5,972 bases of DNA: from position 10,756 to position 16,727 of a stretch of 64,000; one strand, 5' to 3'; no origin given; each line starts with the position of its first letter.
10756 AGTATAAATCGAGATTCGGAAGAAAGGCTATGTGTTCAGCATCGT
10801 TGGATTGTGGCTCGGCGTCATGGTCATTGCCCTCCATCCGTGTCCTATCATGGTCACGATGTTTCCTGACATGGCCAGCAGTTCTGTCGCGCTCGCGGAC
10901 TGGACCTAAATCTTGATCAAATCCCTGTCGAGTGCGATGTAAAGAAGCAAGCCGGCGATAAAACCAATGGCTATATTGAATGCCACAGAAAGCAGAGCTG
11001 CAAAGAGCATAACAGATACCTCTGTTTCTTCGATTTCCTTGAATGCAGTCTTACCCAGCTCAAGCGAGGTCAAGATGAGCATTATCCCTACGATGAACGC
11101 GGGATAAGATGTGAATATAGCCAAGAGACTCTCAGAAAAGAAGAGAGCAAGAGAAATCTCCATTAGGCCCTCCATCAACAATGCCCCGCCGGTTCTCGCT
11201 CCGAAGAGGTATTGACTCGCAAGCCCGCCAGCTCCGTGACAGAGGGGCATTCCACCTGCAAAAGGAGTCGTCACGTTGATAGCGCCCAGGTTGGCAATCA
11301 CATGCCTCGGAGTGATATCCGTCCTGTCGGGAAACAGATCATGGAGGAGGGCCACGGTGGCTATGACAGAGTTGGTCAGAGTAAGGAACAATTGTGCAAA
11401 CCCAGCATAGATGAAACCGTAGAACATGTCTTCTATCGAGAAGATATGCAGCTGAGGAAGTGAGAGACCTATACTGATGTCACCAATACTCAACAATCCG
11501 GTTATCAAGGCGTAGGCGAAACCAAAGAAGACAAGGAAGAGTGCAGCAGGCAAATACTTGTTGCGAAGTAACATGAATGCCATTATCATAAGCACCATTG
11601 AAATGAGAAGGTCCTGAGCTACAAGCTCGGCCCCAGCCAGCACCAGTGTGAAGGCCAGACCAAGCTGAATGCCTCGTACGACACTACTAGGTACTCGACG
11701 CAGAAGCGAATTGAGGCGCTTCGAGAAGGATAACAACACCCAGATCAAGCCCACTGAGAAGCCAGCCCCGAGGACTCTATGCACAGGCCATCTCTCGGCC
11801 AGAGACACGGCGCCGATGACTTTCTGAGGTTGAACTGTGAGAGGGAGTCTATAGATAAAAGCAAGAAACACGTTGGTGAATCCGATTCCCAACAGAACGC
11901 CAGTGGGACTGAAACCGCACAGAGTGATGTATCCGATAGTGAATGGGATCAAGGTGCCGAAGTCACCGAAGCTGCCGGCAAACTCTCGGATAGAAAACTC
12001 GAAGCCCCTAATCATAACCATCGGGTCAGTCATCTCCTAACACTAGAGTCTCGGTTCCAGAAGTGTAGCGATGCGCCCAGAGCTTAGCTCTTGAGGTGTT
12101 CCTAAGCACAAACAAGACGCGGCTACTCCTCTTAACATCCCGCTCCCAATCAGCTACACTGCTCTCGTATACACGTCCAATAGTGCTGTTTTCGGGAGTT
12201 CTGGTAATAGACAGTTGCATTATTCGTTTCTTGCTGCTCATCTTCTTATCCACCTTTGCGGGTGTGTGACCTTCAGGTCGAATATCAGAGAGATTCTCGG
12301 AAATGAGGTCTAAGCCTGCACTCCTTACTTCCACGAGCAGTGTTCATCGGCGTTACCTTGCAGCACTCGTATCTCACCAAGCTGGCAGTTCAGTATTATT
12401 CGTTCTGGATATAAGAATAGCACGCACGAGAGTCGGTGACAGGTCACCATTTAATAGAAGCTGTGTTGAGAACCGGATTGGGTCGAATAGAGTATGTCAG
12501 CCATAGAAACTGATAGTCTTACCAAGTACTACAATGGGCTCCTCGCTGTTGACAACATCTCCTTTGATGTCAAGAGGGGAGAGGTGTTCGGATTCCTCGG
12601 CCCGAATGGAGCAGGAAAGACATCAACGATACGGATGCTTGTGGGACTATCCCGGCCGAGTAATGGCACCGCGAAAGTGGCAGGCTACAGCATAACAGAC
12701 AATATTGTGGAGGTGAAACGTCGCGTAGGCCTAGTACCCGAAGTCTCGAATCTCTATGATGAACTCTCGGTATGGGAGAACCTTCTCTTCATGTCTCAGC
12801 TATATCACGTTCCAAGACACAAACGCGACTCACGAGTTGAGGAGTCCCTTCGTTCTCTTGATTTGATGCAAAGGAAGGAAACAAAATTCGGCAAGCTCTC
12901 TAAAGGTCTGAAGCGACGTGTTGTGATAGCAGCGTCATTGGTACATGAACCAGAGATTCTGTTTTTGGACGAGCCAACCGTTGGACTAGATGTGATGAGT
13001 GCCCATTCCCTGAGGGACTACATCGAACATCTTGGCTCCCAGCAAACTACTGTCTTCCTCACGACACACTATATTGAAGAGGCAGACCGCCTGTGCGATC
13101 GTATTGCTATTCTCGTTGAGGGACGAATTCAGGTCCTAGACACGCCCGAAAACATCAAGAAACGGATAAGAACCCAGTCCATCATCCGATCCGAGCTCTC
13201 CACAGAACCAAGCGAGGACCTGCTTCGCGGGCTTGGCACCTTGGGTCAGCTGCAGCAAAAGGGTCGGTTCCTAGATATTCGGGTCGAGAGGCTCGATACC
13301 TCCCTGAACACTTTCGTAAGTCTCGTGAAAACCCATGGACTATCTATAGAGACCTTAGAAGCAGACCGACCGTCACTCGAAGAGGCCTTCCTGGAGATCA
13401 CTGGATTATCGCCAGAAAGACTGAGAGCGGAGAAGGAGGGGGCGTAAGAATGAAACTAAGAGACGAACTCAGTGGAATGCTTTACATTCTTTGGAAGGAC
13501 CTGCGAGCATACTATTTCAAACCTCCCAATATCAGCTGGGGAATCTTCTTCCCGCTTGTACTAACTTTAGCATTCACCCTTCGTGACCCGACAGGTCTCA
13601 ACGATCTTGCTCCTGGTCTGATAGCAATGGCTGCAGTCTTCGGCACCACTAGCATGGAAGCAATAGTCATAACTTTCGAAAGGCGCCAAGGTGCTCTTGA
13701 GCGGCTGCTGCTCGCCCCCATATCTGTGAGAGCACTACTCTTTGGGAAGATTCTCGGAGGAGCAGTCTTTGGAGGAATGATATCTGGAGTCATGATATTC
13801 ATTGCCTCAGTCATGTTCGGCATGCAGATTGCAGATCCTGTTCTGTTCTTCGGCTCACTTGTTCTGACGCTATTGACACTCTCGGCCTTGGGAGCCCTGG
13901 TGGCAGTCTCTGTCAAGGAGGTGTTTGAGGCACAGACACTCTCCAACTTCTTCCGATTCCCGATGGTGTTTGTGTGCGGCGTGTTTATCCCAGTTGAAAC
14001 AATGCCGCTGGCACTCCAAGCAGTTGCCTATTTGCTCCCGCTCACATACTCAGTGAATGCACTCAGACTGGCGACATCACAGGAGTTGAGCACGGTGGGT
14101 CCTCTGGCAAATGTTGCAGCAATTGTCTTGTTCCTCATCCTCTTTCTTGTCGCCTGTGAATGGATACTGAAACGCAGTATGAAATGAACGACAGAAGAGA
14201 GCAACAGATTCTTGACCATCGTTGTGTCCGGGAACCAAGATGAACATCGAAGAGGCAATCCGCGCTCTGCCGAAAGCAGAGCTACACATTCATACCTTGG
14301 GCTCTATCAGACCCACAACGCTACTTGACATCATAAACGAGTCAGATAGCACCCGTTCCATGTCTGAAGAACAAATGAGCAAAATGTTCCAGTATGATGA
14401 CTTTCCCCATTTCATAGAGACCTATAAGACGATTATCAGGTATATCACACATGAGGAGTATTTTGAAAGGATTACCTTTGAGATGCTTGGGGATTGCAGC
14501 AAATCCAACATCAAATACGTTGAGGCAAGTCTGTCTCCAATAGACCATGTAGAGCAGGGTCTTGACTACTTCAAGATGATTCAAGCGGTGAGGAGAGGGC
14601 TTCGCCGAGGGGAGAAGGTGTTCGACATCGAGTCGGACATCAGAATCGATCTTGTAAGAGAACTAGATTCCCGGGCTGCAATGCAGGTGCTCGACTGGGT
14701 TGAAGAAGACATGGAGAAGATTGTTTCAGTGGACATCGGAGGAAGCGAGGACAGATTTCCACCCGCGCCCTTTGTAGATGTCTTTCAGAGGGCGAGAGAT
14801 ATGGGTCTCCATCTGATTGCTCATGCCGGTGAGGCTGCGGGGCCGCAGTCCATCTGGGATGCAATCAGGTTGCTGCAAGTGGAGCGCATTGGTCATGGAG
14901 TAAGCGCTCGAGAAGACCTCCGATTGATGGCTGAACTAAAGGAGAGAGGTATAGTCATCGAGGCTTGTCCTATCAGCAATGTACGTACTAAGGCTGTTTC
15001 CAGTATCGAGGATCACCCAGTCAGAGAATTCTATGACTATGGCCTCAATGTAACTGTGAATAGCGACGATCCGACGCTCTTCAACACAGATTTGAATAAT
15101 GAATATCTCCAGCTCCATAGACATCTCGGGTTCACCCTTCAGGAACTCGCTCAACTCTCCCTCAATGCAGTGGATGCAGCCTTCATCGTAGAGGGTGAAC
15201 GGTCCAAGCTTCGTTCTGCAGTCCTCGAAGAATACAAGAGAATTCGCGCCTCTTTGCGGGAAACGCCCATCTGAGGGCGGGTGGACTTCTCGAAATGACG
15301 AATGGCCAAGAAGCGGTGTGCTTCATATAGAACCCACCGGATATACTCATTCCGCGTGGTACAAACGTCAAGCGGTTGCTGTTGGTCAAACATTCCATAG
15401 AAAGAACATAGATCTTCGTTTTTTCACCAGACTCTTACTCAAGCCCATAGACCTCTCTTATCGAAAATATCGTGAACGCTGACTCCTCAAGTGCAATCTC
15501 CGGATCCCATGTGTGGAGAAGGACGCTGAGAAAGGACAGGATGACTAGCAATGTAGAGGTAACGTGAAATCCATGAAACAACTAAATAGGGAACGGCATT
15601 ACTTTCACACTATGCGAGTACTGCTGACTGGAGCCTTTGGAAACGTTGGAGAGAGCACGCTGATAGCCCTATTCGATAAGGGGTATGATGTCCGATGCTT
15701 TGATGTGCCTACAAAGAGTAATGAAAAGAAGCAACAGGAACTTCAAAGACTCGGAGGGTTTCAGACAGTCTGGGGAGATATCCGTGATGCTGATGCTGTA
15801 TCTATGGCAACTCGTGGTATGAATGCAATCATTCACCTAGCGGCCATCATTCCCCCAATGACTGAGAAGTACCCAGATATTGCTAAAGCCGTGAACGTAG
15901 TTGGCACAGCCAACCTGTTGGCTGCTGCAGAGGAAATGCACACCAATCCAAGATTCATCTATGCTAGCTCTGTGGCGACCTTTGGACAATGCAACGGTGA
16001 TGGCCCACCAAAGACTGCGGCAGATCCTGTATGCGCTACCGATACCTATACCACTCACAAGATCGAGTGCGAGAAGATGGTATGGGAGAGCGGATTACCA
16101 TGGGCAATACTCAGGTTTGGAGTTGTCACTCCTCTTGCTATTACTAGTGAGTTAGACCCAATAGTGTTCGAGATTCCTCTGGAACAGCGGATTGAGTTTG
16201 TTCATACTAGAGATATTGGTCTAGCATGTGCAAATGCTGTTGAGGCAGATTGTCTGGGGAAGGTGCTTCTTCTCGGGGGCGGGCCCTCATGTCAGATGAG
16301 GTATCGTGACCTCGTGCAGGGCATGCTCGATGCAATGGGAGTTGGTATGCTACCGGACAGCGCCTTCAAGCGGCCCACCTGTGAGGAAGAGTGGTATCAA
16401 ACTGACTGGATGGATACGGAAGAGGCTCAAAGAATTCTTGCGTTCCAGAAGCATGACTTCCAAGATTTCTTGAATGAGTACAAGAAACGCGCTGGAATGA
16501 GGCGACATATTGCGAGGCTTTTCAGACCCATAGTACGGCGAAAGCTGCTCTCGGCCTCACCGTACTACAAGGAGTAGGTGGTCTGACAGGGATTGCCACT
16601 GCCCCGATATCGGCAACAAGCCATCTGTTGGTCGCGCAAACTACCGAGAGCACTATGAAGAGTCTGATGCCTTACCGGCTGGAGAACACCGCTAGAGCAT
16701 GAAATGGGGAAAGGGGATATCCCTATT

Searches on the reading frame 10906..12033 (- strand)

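Call 45: search_protein_families(library=pfam, proteins=[window:10906-12033:-], max_evalue=0.0001)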
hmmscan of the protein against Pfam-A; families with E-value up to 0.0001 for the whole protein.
window:10906-12033:- (375 aa): 1 family
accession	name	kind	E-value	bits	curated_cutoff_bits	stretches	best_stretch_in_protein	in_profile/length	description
PF16983.11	MFS_MOT1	-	2.3e-42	144.3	30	2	207-326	2-111/111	Molybdate transporter of MFS superfamily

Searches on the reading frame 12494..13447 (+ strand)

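Call 45: search_protein_families(library=pfam, proteins=[window:12494-13447:+], max_evalue=0.0001)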
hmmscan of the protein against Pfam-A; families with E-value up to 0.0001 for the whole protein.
window:12494-13447:+ (317 aa): 3 families
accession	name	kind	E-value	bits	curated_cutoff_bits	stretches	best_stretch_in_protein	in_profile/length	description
PF00005.33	ABC_tran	-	1.5e-31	110.2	25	1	20-162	2-136/137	ABC transporter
PF13304.12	AAA_21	-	4.9e-09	37.1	27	1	117-192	219-298/304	AAA domain, putative AbiEii toxin, Type IV TA system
PF13732.12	DrrA1-3_C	-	2.3e-06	28.6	27.4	1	217-302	2-80/81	ATP-binding protein DrrA1-3-like, C-terminal domain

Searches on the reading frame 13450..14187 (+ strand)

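Call 45: search_protein_families(library=pfam, proteins=[window:13450-14187:+], max_evalue=0.0001)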
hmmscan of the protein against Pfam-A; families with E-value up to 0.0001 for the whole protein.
window:13450-14187:+ (245 aa): 3 families
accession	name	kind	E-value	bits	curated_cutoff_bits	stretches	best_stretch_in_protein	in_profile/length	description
PF01061.29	ABC2_membrane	-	6.5e-30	104.7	26.9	1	12-206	5-207/211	ABC-2 type transporter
PF12698.13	ABC2_membrane_3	-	8.2e-21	74.9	31.6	1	50-235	160-340/347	ABC-2 family transporter protein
PF03379.19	CcmB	-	1.7e-07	31.4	24.9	1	10-173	1-167/215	CcmB protein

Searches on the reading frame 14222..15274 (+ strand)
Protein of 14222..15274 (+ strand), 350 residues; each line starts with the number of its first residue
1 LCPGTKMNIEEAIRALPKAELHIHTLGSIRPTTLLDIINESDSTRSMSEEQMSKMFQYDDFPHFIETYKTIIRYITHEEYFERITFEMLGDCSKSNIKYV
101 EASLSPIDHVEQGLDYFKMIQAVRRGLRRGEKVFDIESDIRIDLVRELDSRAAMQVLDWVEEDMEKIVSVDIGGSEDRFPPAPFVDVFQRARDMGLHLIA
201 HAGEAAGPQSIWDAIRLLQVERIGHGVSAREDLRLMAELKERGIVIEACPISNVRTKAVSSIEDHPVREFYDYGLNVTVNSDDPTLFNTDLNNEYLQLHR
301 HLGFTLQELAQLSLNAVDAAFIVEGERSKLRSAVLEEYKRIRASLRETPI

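Call 46: search_protein_families(library=pfam, proteins=[window:14222-15274:+], max_evalue=0.0001)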
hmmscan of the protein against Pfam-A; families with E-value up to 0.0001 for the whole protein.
window:14222-15274:+ (350 aa): 1 family
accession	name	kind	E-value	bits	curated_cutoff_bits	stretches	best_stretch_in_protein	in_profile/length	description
PF00962.28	A_deaminase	-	1.6e-82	277.7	27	1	17-335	1-328/330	Adenosine deaminase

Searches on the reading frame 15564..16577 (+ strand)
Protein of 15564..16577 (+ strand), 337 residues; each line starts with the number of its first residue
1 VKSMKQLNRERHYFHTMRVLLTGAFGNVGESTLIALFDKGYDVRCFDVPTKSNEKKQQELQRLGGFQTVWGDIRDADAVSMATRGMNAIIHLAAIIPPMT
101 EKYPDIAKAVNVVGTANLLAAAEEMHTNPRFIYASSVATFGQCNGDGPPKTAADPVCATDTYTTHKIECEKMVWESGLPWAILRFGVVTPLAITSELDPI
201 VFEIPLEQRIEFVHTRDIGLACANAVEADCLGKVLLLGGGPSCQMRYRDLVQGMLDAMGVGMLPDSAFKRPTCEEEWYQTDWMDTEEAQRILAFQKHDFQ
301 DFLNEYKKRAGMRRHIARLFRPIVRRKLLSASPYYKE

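Call 46: search_protein_families(library=pfam, proteins=[window:15564-16577:+], max_evalue=0.0001)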
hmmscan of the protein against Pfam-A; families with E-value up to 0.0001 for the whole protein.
window:15564-16577:+ (337 aa): 7 families
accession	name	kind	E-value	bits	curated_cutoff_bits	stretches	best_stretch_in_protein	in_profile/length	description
PF01370.27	Epimerase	-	7.8e-22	78.3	20.9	1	19-184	1-168/240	NAD dependent epimerase/dehydratase family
PF01073.25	3Beta_HSD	-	1.1e-19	71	22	1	21-176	2-160/280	3-beta hydroxysteroid dehydrogenase/isomerase family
PF16363.11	GDP_Man_Dehyd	-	2.6e-14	53.9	27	1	20-173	1-164/332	GDP-mannose 4,6 dehydratase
PF07993.18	NAD_binding_4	-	1.2e-10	41.5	20.1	1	79-190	82-209/258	Male sterility protein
PF13460.12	NAD_binding_10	-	4.4e-10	40.2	27.2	1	23-189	1-147/184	NAD(P)H-binding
PF04321.23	RmlD_sub_bind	-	7.9e-10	38.7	27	1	17-188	1-151/287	RmlD substrate binding domain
PF02719.21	Polysacc_synt_2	-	7.6e-09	35.6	20.2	1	19-167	1-159/293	Polysaccharide biosynthesis protein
